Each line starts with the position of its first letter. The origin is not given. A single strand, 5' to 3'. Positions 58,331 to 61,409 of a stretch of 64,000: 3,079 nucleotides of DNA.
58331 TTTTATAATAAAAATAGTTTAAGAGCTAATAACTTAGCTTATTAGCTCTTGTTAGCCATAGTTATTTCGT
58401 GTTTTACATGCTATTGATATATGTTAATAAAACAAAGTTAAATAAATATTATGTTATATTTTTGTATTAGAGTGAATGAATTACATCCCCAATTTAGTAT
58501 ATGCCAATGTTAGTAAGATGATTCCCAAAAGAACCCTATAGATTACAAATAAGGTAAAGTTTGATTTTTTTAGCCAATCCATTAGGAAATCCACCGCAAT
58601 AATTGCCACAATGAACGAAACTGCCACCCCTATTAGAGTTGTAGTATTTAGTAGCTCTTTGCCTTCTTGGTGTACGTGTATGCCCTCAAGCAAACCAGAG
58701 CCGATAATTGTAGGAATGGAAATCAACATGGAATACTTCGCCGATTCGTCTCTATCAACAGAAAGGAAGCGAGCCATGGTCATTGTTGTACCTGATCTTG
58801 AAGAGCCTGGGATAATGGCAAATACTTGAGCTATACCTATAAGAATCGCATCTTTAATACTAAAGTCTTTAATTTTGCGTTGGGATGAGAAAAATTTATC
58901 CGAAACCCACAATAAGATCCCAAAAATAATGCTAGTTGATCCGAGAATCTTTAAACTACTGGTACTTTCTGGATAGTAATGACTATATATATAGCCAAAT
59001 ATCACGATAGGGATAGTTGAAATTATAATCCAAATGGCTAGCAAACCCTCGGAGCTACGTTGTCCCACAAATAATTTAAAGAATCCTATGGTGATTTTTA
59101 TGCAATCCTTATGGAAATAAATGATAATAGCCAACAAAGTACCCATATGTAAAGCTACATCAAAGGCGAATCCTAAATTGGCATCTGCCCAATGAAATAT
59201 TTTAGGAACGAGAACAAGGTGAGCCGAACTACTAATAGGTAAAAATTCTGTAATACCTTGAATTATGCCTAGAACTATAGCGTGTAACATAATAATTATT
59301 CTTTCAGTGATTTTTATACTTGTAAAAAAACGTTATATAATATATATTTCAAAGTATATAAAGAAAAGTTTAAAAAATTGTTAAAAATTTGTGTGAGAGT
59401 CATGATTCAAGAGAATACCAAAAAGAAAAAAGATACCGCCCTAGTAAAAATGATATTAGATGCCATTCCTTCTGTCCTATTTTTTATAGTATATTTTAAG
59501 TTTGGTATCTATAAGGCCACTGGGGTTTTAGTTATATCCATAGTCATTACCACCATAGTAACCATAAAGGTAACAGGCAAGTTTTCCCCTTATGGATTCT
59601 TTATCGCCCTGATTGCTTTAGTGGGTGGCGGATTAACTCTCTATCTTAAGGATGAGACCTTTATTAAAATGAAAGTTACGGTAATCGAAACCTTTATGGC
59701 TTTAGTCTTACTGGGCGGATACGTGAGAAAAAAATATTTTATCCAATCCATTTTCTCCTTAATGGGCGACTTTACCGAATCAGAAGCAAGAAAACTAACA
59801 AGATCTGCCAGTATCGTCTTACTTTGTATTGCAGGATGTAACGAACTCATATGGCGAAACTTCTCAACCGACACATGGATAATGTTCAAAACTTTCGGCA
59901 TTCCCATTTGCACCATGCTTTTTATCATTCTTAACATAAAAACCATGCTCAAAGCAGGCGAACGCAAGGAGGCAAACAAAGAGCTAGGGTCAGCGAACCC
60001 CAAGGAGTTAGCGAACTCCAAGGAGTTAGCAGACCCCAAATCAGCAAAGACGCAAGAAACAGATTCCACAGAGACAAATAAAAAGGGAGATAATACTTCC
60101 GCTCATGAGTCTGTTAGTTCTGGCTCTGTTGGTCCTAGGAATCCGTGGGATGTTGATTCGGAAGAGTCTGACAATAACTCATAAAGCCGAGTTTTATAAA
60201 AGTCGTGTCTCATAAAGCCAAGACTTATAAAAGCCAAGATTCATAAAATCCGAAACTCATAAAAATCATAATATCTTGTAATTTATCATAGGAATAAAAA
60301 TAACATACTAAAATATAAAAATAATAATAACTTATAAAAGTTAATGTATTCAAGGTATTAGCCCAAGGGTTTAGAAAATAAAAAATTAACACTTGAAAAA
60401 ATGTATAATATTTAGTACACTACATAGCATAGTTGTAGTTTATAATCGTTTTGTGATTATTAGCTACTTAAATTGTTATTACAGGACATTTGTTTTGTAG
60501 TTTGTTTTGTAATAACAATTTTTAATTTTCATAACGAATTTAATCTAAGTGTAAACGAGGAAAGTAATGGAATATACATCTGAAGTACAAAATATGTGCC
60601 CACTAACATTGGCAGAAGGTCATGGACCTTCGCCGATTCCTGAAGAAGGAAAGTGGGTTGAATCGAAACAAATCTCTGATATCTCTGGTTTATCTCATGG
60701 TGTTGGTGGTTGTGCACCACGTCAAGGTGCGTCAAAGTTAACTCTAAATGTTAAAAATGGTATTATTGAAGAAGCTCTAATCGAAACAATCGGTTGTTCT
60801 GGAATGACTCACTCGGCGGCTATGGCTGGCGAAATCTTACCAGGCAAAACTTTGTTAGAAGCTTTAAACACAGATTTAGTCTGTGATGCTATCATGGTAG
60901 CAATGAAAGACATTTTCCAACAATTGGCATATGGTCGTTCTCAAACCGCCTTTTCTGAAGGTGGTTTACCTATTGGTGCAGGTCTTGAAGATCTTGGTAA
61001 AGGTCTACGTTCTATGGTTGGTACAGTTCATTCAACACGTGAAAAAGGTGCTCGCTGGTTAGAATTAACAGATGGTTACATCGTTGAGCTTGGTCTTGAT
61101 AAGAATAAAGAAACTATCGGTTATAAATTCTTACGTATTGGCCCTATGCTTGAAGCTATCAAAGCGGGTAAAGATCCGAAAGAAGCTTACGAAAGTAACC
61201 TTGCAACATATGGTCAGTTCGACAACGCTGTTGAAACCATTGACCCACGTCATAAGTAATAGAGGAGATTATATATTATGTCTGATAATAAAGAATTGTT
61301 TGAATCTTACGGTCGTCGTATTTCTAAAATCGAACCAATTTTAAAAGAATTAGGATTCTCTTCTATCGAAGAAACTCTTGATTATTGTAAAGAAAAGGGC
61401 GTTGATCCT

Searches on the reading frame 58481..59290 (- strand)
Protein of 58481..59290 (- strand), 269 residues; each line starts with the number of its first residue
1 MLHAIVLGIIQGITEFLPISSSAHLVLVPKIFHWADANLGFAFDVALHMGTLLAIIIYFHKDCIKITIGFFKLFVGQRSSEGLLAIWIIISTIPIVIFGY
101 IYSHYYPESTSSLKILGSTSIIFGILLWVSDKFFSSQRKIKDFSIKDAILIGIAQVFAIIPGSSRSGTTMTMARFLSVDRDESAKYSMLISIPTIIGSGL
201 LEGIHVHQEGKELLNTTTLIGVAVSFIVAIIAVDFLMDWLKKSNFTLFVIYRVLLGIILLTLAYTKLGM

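Call 71: search_protein_families(library=pfam, proteins=[window:58481-59290:-], max_evalue=0.001)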
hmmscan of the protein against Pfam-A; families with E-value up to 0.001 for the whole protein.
window:58481-59290:- (269 aa): 2 families
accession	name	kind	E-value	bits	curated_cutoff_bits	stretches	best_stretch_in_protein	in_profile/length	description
PF02673.24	BacA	-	1e-76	258.5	33.4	1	4-258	1-257/257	Bacitracin resistance protein BacA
PF00584.25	SecE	-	0.00057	20.2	22.7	0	211-239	20-49/55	SecE/Sec61-gamma subunits of protein translocation complex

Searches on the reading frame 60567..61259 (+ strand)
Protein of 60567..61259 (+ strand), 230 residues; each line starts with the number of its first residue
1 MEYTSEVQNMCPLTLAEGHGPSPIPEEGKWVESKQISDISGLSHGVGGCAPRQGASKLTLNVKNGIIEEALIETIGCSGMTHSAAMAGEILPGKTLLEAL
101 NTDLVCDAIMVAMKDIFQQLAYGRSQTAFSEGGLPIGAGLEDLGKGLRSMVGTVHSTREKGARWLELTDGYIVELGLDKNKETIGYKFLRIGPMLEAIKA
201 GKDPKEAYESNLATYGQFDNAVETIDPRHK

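Call 71: search_protein_families(library=pfam, proteins=[window:60567-61259:+], max_evalue=0.001)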
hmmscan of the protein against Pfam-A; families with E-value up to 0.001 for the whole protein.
window:60567-61259:+ (230 aa): 1 family
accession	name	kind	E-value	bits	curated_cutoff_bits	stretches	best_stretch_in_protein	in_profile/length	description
PF01592.21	NifU_N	-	0.00074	20.1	22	0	57-110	39-96/127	NifU-like N terminal domain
